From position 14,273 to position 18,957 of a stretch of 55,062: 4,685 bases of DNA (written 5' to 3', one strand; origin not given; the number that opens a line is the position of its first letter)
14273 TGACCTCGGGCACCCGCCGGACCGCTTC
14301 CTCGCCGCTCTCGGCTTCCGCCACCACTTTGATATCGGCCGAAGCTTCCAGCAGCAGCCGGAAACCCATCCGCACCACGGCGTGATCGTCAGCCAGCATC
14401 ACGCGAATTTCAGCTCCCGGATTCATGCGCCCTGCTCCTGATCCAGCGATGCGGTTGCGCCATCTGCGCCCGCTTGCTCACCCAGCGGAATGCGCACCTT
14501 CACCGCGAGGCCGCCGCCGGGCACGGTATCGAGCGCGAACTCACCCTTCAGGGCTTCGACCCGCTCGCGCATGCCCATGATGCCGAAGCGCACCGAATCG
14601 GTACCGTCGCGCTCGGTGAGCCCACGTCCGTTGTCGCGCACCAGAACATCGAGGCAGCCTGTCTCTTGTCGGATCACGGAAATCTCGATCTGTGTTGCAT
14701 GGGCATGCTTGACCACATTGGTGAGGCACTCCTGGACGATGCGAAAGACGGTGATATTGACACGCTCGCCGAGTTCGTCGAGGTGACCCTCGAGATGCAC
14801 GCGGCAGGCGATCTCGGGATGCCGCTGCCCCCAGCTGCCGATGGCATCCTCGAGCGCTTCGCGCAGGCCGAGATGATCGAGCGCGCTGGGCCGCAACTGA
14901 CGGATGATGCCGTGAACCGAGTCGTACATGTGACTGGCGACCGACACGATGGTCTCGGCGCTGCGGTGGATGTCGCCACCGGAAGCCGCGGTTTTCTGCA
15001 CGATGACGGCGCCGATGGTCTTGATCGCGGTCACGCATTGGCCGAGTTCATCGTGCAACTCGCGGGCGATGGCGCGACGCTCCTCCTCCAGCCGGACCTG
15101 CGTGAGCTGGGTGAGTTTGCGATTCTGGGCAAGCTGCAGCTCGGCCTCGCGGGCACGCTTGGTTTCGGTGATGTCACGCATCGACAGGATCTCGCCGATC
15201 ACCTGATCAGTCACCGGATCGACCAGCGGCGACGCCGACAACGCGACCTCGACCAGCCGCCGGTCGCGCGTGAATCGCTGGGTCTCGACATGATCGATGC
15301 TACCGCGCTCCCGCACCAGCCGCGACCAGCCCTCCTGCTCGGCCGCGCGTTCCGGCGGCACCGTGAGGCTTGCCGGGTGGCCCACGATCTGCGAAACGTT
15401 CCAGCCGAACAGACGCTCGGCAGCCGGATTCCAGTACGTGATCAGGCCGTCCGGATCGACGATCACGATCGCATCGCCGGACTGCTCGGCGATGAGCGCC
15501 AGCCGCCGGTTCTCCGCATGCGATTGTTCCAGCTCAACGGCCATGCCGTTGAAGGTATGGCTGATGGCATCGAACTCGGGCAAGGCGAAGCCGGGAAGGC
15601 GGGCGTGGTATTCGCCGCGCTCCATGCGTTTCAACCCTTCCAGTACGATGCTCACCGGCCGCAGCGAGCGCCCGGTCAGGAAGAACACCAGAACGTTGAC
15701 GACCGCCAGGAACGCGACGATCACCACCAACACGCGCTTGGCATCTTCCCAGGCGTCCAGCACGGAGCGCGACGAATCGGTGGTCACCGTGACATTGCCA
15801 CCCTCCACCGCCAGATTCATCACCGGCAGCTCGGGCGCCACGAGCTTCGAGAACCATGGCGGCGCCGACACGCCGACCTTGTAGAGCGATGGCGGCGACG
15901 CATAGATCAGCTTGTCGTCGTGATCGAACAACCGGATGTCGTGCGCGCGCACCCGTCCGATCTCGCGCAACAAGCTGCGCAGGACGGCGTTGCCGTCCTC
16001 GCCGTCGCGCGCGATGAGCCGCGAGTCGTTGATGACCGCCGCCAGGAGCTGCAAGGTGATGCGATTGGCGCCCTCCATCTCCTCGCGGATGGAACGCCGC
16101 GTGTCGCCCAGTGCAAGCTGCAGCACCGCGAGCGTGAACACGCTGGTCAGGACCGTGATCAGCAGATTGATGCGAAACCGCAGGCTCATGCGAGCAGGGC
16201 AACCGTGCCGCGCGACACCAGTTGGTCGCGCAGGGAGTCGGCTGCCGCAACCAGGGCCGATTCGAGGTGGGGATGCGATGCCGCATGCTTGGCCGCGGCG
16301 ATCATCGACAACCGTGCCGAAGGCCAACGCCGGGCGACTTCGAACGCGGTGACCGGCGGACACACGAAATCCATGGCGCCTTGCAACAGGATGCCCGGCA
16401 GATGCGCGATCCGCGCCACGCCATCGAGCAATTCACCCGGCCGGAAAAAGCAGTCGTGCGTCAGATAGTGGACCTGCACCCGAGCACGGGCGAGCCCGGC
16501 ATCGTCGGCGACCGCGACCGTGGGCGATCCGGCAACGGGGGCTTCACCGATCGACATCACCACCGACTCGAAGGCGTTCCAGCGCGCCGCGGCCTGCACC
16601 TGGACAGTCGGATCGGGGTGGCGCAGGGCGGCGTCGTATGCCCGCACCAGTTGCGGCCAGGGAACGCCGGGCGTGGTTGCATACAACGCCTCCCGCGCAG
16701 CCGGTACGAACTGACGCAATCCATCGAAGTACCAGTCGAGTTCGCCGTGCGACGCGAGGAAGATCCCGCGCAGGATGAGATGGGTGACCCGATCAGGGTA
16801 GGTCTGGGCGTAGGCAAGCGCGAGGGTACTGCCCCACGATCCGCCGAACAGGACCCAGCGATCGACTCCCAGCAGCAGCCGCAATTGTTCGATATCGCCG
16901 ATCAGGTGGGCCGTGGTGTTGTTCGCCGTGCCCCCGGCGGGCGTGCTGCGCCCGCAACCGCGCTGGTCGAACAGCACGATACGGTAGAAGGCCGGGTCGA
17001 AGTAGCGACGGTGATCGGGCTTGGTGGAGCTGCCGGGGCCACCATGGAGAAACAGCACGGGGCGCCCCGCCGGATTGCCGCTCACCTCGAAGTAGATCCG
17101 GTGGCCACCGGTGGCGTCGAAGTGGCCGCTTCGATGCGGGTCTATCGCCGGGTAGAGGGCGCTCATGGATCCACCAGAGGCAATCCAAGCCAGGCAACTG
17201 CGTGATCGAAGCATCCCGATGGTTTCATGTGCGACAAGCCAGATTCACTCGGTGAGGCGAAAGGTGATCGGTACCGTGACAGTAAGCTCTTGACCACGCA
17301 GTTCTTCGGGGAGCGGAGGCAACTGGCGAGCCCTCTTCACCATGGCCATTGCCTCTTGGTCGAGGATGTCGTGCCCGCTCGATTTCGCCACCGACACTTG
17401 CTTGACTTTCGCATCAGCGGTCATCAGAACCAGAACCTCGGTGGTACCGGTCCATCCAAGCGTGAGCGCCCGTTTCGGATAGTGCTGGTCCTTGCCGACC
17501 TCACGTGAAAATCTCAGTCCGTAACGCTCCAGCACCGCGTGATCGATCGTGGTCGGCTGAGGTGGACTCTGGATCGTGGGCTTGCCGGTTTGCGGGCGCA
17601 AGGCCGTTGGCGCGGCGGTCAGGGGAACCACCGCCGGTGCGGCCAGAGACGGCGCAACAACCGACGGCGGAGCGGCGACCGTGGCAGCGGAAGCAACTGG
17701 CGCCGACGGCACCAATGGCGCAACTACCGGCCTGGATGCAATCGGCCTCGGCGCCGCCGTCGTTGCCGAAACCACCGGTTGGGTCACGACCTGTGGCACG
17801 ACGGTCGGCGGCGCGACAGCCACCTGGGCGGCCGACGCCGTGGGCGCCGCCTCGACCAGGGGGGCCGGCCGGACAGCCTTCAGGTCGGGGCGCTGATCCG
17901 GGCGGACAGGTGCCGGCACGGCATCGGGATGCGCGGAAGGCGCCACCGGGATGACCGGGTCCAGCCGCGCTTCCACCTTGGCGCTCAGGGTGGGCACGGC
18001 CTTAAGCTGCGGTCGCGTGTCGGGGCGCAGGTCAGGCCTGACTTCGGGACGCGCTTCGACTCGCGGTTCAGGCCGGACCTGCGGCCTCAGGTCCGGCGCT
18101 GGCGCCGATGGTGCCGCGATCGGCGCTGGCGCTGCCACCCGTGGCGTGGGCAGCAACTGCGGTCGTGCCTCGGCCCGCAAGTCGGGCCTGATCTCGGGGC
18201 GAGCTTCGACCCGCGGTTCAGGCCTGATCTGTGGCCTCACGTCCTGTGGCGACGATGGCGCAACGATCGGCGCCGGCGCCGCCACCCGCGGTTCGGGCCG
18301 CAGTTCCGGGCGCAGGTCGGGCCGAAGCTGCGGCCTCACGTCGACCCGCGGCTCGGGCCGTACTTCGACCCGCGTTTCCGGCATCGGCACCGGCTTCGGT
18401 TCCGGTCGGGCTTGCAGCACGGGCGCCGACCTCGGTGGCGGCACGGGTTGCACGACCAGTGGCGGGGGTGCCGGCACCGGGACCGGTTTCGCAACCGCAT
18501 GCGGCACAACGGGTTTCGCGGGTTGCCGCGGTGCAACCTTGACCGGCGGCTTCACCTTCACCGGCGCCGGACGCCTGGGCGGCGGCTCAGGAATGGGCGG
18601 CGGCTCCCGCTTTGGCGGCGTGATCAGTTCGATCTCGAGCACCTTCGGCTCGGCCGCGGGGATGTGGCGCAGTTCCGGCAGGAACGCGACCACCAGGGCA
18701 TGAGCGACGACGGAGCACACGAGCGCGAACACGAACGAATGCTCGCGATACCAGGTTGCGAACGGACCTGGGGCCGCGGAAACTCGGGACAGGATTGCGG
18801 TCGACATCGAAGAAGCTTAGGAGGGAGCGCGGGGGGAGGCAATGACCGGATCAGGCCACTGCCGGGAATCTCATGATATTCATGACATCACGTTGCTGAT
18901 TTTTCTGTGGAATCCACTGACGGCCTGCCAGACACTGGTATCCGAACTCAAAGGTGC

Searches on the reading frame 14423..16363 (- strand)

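Call 7: search_protein_families(library=pfam, proteins=[window:14423-16363:-])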
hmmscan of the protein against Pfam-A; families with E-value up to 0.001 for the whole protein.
window:14423-16363:- (646 aa): 8 families
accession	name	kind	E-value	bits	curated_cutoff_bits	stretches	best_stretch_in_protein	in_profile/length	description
PF08448.16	PAS_4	-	1.2e-16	61.4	23.1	1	293-403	2-110/110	PAS fold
PF00989.32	PAS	-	3.1e-16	59.8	22.6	1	287-398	2-113/113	PAS fold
PF13426.13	PAS_9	-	7.1e-12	45.9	27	1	297-400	2-103/103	PAS domain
PF02518.31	HATPase_c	-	4.8e-11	43.5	26.4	1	538-628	5-110/111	Histidine kinase-, DNA gyrase B-, and HSP90-like ATPase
PF13188.13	PAS_8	-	5.6e-10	39.2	21.8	1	287-337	2-49/65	PAS domain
PF07730.19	HisKA_3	-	1.2e-09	39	24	1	428-495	1-68/68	Histidine kinase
PF00672.30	HAMP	-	4.2e-06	27.4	25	1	228-280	1-53/53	HAMP domain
PF13589.12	HATPase_c_3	-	0.00031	21.2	25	1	539-596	3-59/137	Histidine kinase-, DNA gyrase B-, and HSP90-like ATPase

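Call 8: search_protein_families(library=ncbifam, proteins=[window:14423-16363:-], max_evalue=0.01)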
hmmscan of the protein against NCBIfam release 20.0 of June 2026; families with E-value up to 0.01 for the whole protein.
window:14423-16363:- (646 aa): 30 families (the best 25 are shown)
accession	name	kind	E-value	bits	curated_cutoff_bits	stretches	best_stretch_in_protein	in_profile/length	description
NF008649.0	PRK11644.1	equivalog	2.2e-50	171.8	408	1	407-622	282-493/499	signal transduction histidine-protein kinase/phosphatase UhpB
NF008184.0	PRK10935.1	equivalog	1.3e-29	103.3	553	1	412-627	347-559/565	nitrate/nitrite two-component system sensor histidine kinase NarQ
NF052443.1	SensHisKinMctS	equivalog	3.7e-29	101.4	700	1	412-627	234-448/457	two-component system sensor histidine kinase MctS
NF052531.1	Strep_LiaS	equivalog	1.9e-26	93.1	450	1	403-627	108-327/328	envelope stress sensor histidine kinase LiaS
NF007896.0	PRK10600.1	equivalog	2.9e-25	89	578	1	411-625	373-583/598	nitrate/nitrite two-component system sensor histidine kinase NarX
NF008468.0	PRK11360.1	equivalog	1.2e-21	76.7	646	1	205-422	192-398/616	two-component system sensor histidine kinase AtoS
TIGR00229.1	sensory_box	domain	3.4e-19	69.2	22.9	1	284-407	3-125/126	PAS domain S-box protein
NF047786.1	his_kin_MadS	equivalog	3.8e-16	59.2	500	1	400-626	202-434/434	MadS family sensor histidine kinase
NF045911.1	TCSHisKinNblS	equivalog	1.4e-09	36.9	1000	1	213-414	185-394/621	two-component system sensor histidine kinase NblS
NF033092.0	HK_WalK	equivalog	2.2e-09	36.5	725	1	198-405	165-369/594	cell wall metabolism sensor histidine kinase WalK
NF052573.1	HisKinEspAMyxo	equivalog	9.3e-09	33.9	1400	1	279-413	247-379/755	serine histidine kinase EspA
NF041777.1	sens_FixL_Rhizob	equivalog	1.8e-08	33.5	850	1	282-584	119-427/485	sensor protein FixL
NF041552.1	TF_PrdR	equivalog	2.4e-08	32.8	795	1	285-446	133-276/577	sigma-54 dependent transcriptional regulator PrdR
NF047874.1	MASE3_PAS_HK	subfamily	4e-08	32.5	560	1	278-421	257-398/655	MASE3 domain-containing sensor histidine kinase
NF007298.0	PRK09776.1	equivalog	4.1e-08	31.6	1135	1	281-428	550-701/1111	diguanylate cyclase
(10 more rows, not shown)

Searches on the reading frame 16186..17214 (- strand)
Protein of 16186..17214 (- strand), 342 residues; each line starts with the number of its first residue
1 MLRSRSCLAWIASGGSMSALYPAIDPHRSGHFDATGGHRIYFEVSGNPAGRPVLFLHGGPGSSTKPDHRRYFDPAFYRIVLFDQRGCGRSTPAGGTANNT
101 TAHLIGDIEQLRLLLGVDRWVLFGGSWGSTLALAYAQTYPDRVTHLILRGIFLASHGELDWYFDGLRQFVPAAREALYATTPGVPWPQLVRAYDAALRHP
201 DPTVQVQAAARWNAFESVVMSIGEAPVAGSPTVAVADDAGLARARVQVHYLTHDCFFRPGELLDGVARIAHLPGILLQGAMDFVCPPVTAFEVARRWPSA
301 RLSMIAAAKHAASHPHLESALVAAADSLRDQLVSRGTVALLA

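Call 7: search_protein_families(library=pfam, proteins=[window:16186-17214:-])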
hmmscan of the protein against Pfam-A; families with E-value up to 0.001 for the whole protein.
window:16186-17214:- (342 aa): 2 families
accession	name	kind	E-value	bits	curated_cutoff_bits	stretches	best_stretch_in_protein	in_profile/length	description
PF00561.26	Abhydrolase_1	-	2.3e-26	93.4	25.8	1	52-312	2-240/245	alpha/beta hydrolase fold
PF12146.15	Hydrolase_4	-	1.3e-10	41.4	27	1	53-163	7-123/239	Serine aminopeptidase, S33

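Call 8: search_protein_families(library=ncbifam, proteins=[window:16186-17214:-], max_evalue=0.01)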
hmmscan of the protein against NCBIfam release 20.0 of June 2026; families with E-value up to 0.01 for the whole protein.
window:16186-17214:- (342 aa): 22 families
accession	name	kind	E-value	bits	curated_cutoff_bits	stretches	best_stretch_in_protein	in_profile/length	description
TIGR01249.1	pro_imino_pep_1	equivalog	7.5e-86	288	259.75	1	25-328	2-306/307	prolyl aminopeptidase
TIGR01250.1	pro_imino_pep_2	subfamily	1.2e-17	64.4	167.65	1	33-150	8-128/288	proline iminopeptidase-family hydrolase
NF045948.1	ProImpepThrmp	equivalog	6.7e-16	58.6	500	1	33-149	7-126/291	proline iminopeptidase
NF045945.1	ProImpepLactob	equivalog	3.2e-14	53.1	400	1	37-149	12-129/293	proline iminopeptidase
TIGR02427.1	protocat_pcaD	equivalog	1.4e-11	44.2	255.85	1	39-148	1-109/251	3-oxoadipate enol-lactonase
NF051488.1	bifunc_PcaDC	exception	5.4e-10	39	390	1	51-148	12-108/375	bifunctional 3-oxoadipate enol-lactonase/4-carboxymuconolactone decarboxylase PcaDC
NF045632.1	hydroxlase_HsaD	equivalog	8e-10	38.1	400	1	30-150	14-136/290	4,5:9,10-diseco-3-hydroxy-5,9,17-trioxoandrosta-1(10),2-diene-4-oate hydrolase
TIGR03611.1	RutD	equivalog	1.6e-08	34.2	238.5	1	75-148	38-110/258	pyrimidine utilization protein D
TIGR03695.1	menH_SHCHC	equivalog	3.3e-07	30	208.55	1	51-150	3-103/252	2-succinyl-6-hydroxy-2,4-cyclohexadiene-1-carboxylate synthase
NF002938.0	PRK03592.1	equivalog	4.1e-07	29.6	241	1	37-149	19-127/298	haloalkane dehalogenase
TIGR03343.1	biphenyl_bphD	equivalog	1.1e-06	28.1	462.15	1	39-150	21-133/282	2-hydroxy-6-oxo-6-phenylhexa-2,4-dienoate hydrolase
NF050089.1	i_nPHAscl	equivalog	3.9e-06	26.1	300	1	50-148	18-114/288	intracellular short-chain-length polyhydroxyalkanoate depolymerase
NF002043.0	PRK00870.1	subfamily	5.7e-06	26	265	1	38-173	34-171/302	haloalkane dehalogenase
NF002873.0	PRK03204.1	equivalog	1.3e-05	24.7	466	1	23-151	10-134/286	haloalkane dehalogenase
NF004514.1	PRK05855.1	equivalog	1.4e-05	23.9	455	1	33-132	5-105/578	SDR family oxidoreductase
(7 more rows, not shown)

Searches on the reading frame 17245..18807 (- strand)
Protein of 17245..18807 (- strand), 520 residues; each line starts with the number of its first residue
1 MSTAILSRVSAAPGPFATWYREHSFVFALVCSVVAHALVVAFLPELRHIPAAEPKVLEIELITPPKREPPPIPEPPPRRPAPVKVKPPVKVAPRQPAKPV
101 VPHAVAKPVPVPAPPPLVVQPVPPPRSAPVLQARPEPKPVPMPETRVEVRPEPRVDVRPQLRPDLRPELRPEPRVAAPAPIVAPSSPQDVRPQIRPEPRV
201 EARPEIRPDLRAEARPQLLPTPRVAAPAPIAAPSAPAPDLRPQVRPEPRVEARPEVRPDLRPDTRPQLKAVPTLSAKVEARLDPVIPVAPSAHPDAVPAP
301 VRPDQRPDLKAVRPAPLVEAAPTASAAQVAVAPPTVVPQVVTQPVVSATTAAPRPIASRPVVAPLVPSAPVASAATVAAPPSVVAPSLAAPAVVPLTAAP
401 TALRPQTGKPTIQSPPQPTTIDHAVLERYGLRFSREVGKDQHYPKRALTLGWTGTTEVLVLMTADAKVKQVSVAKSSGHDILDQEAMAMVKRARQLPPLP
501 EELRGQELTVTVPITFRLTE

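Call 7: search_protein_families(library=pfam, proteins=[window:17245-18807:-])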
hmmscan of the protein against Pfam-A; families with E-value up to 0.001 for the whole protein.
window:17245-18807:- (520 aa): 2 families
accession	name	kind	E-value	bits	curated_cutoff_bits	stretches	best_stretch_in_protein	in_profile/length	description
PF03544.19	TonB_C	-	5.1e-17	62.5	24.6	1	441-518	3-79/79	Gram-negative bacterial TonB protein C-terminal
PF13103.11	TonB_2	-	2e-06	28.2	22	1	455-511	27-84/85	TonB C terminal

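Call 8: search_protein_families(library=ncbifam, proteins=[window:17245-18807:-], max_evalue=0.01)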
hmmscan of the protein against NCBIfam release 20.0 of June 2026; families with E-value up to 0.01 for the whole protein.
window:17245-18807:- (520 aa): 2 families
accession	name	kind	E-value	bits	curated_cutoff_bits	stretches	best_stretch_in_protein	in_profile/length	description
TIGR01352.1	tonB_Cterm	subfamily_domain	6.7e-18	64.8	27.1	1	442-518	2-75/76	TonB family protein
NF047760.1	LIC10042_TonB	equivalog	0.0091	16.1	100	0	441-494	85-138/156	LIC_10042 family TonB-like protein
